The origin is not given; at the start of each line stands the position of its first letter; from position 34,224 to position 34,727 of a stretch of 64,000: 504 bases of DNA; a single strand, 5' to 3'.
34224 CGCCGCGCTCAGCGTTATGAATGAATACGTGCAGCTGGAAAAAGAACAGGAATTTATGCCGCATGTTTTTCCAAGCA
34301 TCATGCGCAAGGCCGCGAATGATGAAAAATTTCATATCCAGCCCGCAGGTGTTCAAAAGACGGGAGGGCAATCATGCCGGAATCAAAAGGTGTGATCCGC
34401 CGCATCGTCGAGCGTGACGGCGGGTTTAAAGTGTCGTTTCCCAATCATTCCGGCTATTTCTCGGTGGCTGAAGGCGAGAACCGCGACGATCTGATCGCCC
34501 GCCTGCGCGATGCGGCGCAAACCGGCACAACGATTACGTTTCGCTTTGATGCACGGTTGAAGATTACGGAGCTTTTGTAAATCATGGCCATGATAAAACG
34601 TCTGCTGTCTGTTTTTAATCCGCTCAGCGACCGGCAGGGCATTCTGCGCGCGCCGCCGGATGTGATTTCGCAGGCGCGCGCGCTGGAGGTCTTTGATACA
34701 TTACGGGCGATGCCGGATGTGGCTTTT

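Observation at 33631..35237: Candidate novel system: two protein-glutaminase-like Cys-His-Asp paralogs bracketing a translationally coupled 68-aa ORF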

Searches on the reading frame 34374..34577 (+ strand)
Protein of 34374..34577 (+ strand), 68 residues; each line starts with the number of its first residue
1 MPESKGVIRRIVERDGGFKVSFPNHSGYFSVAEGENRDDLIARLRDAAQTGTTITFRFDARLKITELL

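Call 4: search_protein_families(library=pfam, proteins=[window:34374-34577:+], max_evalue=1)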
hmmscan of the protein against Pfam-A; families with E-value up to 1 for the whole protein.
window:34374-34577:+ (68 aa): 2 families
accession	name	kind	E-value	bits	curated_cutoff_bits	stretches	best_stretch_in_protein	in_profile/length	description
PF19099.5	DUF5786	-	0.064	14.5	26.9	1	12-46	19-53/55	Family of unknown function (DUF5786)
PF21917.1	NMB0537_N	-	0.092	12.9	23.9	1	33-50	2-19/36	N-terminal region of NMB0537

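Call 5: search_protein_families(library=ncbifam, proteins=[window:34374-34577:+], max_evalue=1)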
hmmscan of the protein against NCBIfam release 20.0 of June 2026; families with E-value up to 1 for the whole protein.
window:34374-34577:+ (68 aa): 1 family
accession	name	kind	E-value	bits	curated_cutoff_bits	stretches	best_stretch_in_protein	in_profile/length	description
NF052665.1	CC0731_fam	equivalog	0.052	13.4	130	1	39-58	25-44/74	CC0731 family SpdR-regulated protein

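Call 9: find_homologous_proteins(query=window:34374-34577:+, max_evalue=0.01)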
Query window:34374-34577:+ (68 aa): 9 proteins with E <= 0.01 among 9 candidates.
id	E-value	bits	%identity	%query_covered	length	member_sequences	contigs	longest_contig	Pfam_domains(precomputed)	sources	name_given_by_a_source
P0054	8.7e-37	141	100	100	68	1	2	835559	-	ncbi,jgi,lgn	ncbi:MAG: hypothetical protein ACK4PK_08330 [Alphaproteobacteria bacterium]|jgi:hypothetical protein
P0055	4.4e-31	123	88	99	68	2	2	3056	-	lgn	-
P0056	1.7e-30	121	87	99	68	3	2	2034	-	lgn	-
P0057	1.5e-28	115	82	100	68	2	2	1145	-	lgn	-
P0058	2.9e-28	114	84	100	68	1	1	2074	-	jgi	jgi:hypothetical protein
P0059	6.2e-28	113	79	100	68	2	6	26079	-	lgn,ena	-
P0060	8.3e-22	94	65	100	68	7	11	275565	-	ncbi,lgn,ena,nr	ncbi:MAG: hypothetical protein RBS08_00365 [Bdellovibrionales bacterium]|nr:hypothetical protein [Bd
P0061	1.1e-21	94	68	100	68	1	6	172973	-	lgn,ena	-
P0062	2.2e-21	93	70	97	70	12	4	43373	-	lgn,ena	-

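Call 10: find_encoding_contigs(protein=P0060, flank=6000, max_places=3)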
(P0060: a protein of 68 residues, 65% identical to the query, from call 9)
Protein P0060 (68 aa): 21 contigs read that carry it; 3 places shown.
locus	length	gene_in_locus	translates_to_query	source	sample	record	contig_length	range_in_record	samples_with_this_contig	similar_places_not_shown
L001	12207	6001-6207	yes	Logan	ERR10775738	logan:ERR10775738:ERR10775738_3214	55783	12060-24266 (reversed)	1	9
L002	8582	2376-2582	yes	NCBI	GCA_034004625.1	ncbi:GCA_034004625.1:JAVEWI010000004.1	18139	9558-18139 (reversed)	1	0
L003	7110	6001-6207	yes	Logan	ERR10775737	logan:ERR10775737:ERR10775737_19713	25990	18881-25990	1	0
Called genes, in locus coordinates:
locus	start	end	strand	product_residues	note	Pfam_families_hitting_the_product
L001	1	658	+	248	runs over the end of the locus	-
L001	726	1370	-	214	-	PF00857:Isochorismatase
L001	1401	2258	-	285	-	PF02678:Pirin, PF05726:Pirin_C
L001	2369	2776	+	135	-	PF01638:HxlR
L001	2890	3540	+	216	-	PF00834:Ribul_P_3_epim, PF00215:OMPdecase (faint), PF00977:His_biosynth (faint)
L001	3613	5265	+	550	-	PF16889:Hepar_II_III_N (weak), PF07940:Hepar_II_III_C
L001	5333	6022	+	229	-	PF18626:Gln_deamidase_2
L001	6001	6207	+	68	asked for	-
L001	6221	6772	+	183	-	-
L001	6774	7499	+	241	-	PF01728:FtsJ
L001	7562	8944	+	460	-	PF00478:IMPDH, PF00571:CBS, PF03060:NMO (weak), PF00977:His_biosynth (faint), PF01070:FMN_dh, PF01645:Glu_synthase (weak)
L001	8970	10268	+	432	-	PF22458:RsmF-B_ferredox, PF01189:Methyltr_RsmB-F, PF01209:Ubie_methyltran (faint), PF01728:FtsJ (faint), PF13649:Methyltransf_25 (faint), PF13847:Methyltransf_31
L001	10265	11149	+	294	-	PF01882:DUF58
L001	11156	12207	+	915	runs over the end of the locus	PF07584:BatA, PF13709:DUF4159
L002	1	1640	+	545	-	PF16889:Hepar_II_III_N (weak), PF07940:Hepar_II_III_C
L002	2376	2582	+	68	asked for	-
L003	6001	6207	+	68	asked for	-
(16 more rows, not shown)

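Call 11: find_encoding_contigs(protein=P0061, flank=6000, max_places=2)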
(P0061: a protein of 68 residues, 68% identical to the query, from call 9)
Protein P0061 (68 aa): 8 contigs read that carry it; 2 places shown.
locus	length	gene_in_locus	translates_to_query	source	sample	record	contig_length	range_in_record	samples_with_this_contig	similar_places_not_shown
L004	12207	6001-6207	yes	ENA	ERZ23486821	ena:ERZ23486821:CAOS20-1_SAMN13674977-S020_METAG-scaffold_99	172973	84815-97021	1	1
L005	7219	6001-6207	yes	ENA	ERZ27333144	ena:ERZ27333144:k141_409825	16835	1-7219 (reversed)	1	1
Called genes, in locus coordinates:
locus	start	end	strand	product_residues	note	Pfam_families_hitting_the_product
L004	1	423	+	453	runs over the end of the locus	PF01029:NusB, PF01189:Methyltr_RsmB-F, PF13649:Methyltransf_25 (weak), PF13847:Methyltransf_31 (weak)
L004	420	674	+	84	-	-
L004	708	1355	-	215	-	PF00857:Isochorismatase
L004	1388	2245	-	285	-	PF02678:Pirin, PF05726:Pirin_C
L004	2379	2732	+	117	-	PF01638:HxlR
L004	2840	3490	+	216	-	PF00834:Ribul_P_3_epim, PF00977:His_biosynth (faint)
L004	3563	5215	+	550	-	PF16889:Hepar_II_III_N, PF07940:Hepar_II_III_C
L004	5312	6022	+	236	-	PF18626:Gln_deamidase_2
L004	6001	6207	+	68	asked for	-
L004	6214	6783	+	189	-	-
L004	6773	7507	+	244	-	PF01728:FtsJ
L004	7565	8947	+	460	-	PF00478:IMPDH, PF00571:CBS, PF01070:FMN_dh (weak), PF03060:NMO (weak), PF00977:His_biosynth (faint)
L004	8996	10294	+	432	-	PF22458:RsmF-B_ferredox, PF01209:Ubie_methyltran (faint), PF01189:Methyltr_RsmB-F, PF01728:FtsJ (weak), PF13649:Methyltransf_25 (faint), PF13847:Methyltransf_31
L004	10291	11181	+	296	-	PF01882:DUF58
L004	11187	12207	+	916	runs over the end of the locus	PF07584:BatA, PF13709:DUF4159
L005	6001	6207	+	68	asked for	-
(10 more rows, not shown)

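Call 12: find_encoding_contigs(protein=P0062, flank=6000, max_places=2)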
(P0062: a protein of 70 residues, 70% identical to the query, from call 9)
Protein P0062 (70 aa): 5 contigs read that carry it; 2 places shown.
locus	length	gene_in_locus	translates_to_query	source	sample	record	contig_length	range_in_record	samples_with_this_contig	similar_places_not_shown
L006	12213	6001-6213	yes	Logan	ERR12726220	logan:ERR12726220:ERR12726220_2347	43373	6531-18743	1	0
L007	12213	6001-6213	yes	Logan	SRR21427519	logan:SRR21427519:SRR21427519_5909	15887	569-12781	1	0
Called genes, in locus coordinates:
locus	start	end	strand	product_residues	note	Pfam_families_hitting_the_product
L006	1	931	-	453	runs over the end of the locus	PF00675:Peptidase_M16, PF05193:Peptidase_M16_C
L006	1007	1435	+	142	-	PF01817:CM_2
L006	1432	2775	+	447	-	PF01029:NusB, PF13649:Methyltransf_25 (faint), PF01189:Methyltr_RsmB-F, PF13847:Methyltransf_31 (weak)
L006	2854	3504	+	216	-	PF00834:Ribul_P_3_epim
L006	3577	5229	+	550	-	PF16889:Hepar_II_III_N (faint), PF07940:Hepar_II_III_C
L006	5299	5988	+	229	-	PF18626:Gln_deamidase_2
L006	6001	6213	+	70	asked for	-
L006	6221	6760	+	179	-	-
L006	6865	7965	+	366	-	-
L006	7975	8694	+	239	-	PF01728:FtsJ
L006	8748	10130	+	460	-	PF00478:IMPDH, PF00571:CBS, PF00977:His_biosynth (faint), PF01070:FMN_dh (weak), PF03060:NMO (weak)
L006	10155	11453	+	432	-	PF22458:RsmF-B_ferredox, PF01209:Ubie_methyltran (faint), PF01189:Methyltr_RsmB-F, PF13649:Methyltransf_25 (faint), PF13847:Methyltransf_31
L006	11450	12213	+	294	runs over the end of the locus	PF01882:DUF58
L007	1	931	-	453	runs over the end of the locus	PF00675:Peptidase_M16, PF05193:Peptidase_M16_C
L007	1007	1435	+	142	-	PF01817:CM_2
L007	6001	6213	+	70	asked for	-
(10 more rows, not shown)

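Call 13: find_encoding_contigs(protein=P0059, flank=6000, max_places=2)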
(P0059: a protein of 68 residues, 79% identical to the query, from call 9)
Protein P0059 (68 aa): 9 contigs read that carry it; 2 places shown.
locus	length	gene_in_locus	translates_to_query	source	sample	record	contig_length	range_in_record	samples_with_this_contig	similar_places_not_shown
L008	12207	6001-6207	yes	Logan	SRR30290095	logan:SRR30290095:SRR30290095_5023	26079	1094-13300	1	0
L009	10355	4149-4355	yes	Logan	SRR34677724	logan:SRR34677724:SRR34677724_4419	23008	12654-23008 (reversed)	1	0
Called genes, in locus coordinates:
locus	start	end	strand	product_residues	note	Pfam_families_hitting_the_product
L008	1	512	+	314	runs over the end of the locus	PF10343:Q_salvage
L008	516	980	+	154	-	-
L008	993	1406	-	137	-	PF00903:Glyoxalase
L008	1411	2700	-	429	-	PF20510:HgmA_N, PF04209:HgmA_C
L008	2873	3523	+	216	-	PF00834:Ribul_P_3_epim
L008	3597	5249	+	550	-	PF16889:Hepar_II_III_N (weak), PF07940:Hepar_II_III_C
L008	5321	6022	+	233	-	PF18626:Gln_deamidase_2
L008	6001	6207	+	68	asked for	-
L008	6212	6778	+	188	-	-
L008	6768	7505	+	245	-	PF01728:FtsJ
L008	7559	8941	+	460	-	PF00478:IMPDH, PF03060:NMO (faint), PF00571:CBS, PF01070:FMN_dh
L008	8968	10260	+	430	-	PF22458:RsmF-B_ferredox, PF01209:Ubie_methyltran (faint), PF01189:Methyltr_RsmB-F, PF01728:FtsJ (weak), PF13649:Methyltransf_25 (faint), PF13847:Methyltransf_31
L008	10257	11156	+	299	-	PF01882:DUF58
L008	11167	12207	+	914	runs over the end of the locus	PF07584:BatA, PF13709:DUF4159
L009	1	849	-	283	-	?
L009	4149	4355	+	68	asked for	-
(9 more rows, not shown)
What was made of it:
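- In relatives the third gene overlaps the rlmE start, which suggests one transcription unit (calls 10-13).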

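Call 16: find_encoding_contigs(protein=P0054, flank=5000, max_places=3)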
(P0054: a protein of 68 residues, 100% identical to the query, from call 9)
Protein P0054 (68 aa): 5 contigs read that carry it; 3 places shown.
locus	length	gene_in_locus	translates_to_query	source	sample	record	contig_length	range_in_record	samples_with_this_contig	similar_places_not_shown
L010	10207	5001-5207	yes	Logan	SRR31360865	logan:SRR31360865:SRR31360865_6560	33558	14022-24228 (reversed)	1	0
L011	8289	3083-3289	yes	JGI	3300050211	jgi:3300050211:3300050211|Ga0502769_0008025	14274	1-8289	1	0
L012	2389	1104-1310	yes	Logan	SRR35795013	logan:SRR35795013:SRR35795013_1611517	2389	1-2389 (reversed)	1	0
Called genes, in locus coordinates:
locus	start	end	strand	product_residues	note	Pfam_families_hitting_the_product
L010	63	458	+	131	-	PF01817:CM_2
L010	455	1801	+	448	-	PF01029:NusB, PF13649:Methyltransf_25 (faint), PF01189:Methyltr_RsmB-F, PF13847:Methyltransf_31 (weak)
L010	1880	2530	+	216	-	PF00834:Ribul_P_3_epim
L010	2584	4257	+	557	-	PF16889:Hepar_II_III_N, PF07940:Hepar_II_III_C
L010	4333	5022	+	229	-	PF18626:Gln_deamidase_2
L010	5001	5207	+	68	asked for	-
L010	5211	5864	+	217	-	PF18626:Gln_deamidase_2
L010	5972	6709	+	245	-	PF01728:FtsJ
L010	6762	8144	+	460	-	PF00478:IMPDH, PF00571:CBS, PF01070:FMN_dh (weak), PF01645:Glu_synthase (faint)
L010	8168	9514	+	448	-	PF22458:RsmF-B_ferredox, PF01209:Ubie_methyltran (faint), PF01189:Methyltr_RsmB-F, PF13847:Methyltransf_31, PF13649:Methyltransf_25 (faint)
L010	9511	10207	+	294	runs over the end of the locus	PF01882:DUF58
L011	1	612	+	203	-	?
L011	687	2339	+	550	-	PF16889:Hepar_II_III_N, PF07940:Hepar_II_III_C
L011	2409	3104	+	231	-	PF18626:Gln_deamidase_2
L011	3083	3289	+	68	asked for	-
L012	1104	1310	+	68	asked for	-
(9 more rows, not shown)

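Call 41: predict_structure(alignment_id=A3)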
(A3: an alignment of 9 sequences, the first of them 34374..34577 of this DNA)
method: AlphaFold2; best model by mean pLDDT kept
length: 68 residues; sequences in the alignment: 9
mean_pLDDT: 93.2   pTM: 0.78
mean pLDDT of the five models: 93.2, 92.1, 91.0, 89.9, 88.2
residues with pLDDT >= 90: 57; 70-90: 11; 50-70: 0; < 50: 0
segments of 3 or more residues with pLDDT < 50: none
pLDDT, mean of each block of 10 residues (from residue 1): 94 91 92 91 96 95 94
secondary structure, 60 per line:
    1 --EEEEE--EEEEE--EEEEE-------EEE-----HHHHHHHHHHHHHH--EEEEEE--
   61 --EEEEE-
elements in order: E3-7 E10-14 E17-21 E29-31 H37-50 E53-58 E63-67

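Call 45: fold_search(model_id=the predicted structure, library=pdb)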
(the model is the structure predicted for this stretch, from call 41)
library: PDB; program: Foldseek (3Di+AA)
matches with E <= 10: 614; with E <= 0.001: 0
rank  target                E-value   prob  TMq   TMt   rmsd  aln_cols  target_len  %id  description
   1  3a56_B                1.8e-03  1.00  0.77  0.21   2.0        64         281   22  Crystal structure of pro- protein-glutaminase (released 2010-08-11)
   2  3a56_A                3.7e-03  1.00  0.78  0.21   2.0        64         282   22  Crystal structure of pro- protein-glutaminase (released 2010-08-11)
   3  3a54_A                4.1e-03  1.00  0.78  0.21   1.9        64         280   22  Crystal structure of the A47Q1 mutant of pro-protein-glutaminase (released 2010-08-11)
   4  1d1k_A                1.9e-02  1.00  0.75  0.74   2.4        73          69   22  MUTATED SHIGA-LIKE TOXIN B SUBUNIT (D17E/W34A) COMPLEXED WITH RECEPTOR GB3 ANALOGUE (released 2000-09-20)
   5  1cqf_A                2.5e-02  1.00  0.75  0.74   2.3        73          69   22  THE COMPLEX OF THE MUTATED SHIGA TOXIN B SUBUNIT AND GB3 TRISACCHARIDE (released 2000-08-07)
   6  8d0b_B                4.0e-02  0.84  0.44  0.10  12.9        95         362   14  Human CST-DNA polymerase alpha/primase preinitiation complex bound to 4xTEL-foldback template (released 2022-06-22)
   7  8bhu_CCC              4.3e-02  0.99  0.60  0.54   4.3        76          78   16  Crystal Structure of SilF (Ag(I) form (released 2023-11-15)
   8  1c4q_A                4.5e-02  1.00  0.75  0.74   2.4        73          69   22  MUTATED SHIGA-LIKE TOXIN B SUBUNIT (F30A/W34A) COMPLEXED WITH RECEPTOR GB3 ANALOGUE (released 2000-09-20)
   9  2wv6_H                5.4e-02  1.00  0.74  0.56   3.1        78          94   17  Crystal structure of the cholera toxin-like B-subunit from Citrobacter freundii to 1.9 angstrom (released 2009-10-27)
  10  6p4s_B                5.8e-02  0.92  0.50  0.32   6.2        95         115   14  Salmonella typhi PltB Homopentamer T65I Mutant (released 2020-03-25)
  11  1czw_A                6.1e-02  1.00  0.75  0.74   2.3        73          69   22  STRUCTURE OF THE W34A MUTANT OF SHIGA-LIKE TOXIN I B SUBUNIT (released 2000-09-08)
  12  4rhr_B                6.9e-02  0.89  0.48  0.32   6.4        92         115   12  Crystal structure of PltB (released 2014-10-29)
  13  1tii_D                8.3e-02  0.99  0.66  0.49   3.7        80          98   12  ESCHERICHIA COLI HEAT LABILE ENTEROTOXIN TYPE IIB (released 1996-08-17)
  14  6ro0_C                8.3e-02  0.95  0.55  0.23   6.0        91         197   14  CRYSTAL STRUCTURE OF GENETICALLY DETOXIFIED PERTUSSIS TOXIN GDPT. (released 2020-06-03)
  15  8bhu_BBB              8.8e-02  0.96  0.57  0.50   4.4        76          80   16  Crystal Structure of SilF (Ag(I) form (released 2023-11-15)
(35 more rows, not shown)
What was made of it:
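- On Type II toxin-antitoxin / anti-phage defence: The fold is pro-domain/OB-like (call 45).
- Small ORF as pro-domain: Foldseek top hits are pro-PG chains (call 45).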

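Call 46: search_protein_families(library=pfam, proteins=[L008:6212-6775:+, L006:6865-7962:+], max_evalue=0.01)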
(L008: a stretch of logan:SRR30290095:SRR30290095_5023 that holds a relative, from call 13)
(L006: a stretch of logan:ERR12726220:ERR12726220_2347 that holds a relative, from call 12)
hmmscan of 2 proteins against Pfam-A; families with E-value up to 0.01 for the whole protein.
L008:6212-6775:+ (188 aa): 0 families

L006:6865-7962:+ (366 aa): 0 families

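Call 48: search_solved_structures(query=A3, max_evalue=10, show_alignments=5)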
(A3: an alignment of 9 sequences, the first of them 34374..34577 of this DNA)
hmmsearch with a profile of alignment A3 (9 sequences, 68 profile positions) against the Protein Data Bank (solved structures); distinct sequences matched with E-value up to 10: 5.
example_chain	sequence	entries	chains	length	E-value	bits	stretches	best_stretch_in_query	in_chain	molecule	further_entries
6rvu_A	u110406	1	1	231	0.81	13.2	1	38-63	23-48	Lethal Factor 1 (BLF1)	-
7ppz_A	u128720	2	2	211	1.2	12.6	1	39-63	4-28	Burkholderia Lethal Factor 1 (BLF1)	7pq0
3tua_A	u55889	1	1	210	1.3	12.6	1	39-63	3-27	Burkholderia Lethal Factor 1 (BLF1)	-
3tu8_A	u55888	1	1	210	1.3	12.6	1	39-63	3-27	Burkholderia Lethal Factor 1 (BLF1)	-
8kc8_A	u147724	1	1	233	5.4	10.5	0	39-53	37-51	De novo design protein -T11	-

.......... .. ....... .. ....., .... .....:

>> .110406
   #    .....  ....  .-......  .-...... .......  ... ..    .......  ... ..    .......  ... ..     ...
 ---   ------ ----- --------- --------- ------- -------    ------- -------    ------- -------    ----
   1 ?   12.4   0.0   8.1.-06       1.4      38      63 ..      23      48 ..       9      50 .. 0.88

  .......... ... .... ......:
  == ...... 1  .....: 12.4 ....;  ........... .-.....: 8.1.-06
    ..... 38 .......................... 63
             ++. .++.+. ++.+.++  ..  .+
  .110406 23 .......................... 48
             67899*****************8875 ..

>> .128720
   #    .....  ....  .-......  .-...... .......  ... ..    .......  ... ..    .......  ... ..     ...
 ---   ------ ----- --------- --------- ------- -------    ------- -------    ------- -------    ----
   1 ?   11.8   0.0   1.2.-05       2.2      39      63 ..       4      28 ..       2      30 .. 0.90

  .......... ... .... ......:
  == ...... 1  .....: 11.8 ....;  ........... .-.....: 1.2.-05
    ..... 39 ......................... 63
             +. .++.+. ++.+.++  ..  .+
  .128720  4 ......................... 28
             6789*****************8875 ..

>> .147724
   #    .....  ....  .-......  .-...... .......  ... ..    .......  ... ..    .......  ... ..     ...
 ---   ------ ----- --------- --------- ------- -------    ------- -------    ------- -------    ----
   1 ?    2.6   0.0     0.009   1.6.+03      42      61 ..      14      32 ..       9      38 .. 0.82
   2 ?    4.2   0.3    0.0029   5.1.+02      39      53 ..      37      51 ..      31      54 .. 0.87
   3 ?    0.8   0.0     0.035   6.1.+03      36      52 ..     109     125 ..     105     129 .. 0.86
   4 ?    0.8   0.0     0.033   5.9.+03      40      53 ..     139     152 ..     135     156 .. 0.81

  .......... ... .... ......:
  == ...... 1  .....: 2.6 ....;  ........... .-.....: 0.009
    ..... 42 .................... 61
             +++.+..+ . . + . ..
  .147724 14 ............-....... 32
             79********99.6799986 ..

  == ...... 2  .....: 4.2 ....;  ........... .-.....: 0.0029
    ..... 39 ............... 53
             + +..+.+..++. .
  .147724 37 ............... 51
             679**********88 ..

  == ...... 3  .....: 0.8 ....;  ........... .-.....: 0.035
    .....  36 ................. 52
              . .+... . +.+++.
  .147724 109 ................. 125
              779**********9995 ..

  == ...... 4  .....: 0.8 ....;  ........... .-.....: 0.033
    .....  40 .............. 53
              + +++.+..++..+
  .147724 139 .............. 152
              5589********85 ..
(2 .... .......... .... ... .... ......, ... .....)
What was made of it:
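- Tried and rejected: The 9-sequence profile against PDB sequences gives only chance-level hits, E about 1, to the N-terminus of the deamidase toxin BLF1 (call 48).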

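Call 54: search_protein_representatives(alignment_id=A3)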
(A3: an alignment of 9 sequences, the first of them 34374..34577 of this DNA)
Query: 9 sequences, 68 profile positions. Proteins with E-value up to 0.001 (for the whole library): 65; up to 1e-10: 10; up to 1e-30: 0. The best 65 are listed.
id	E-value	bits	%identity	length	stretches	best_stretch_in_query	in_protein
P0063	1.0e-26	109.0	-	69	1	2-68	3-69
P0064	3.4e-25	104.1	-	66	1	1-68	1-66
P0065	3.6e-16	75.2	-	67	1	2-67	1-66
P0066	9.7e-16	73.8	-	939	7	23-59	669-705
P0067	6.7e-13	64.7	-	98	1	3-67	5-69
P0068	6.4e-12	61.6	-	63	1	1-67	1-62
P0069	1.6e-11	60.4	-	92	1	1-66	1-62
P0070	3.2e-11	59.4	-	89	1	1-67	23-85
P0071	3.7e-11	59.2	-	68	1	2-68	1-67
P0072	9.0e-11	57.9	-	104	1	4-67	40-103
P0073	1.9e-10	56.9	-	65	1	1-66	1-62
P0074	5.4e-10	55.4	-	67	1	3-67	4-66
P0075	5.6e-10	55.4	-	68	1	1-68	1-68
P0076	1.2e-09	54.3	-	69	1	1-67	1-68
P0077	1.4e-09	54.1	-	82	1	1-66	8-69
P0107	1.7e-05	41.0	-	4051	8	23-42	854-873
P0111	3.6e-05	40.0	-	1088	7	12-33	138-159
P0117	2.4e-04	37.3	-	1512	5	14-55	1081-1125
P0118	3.5e-04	36.8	-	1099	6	13-41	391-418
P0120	3.7e-04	36.8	-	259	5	19-48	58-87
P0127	9.6e-04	35.4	-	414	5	56-65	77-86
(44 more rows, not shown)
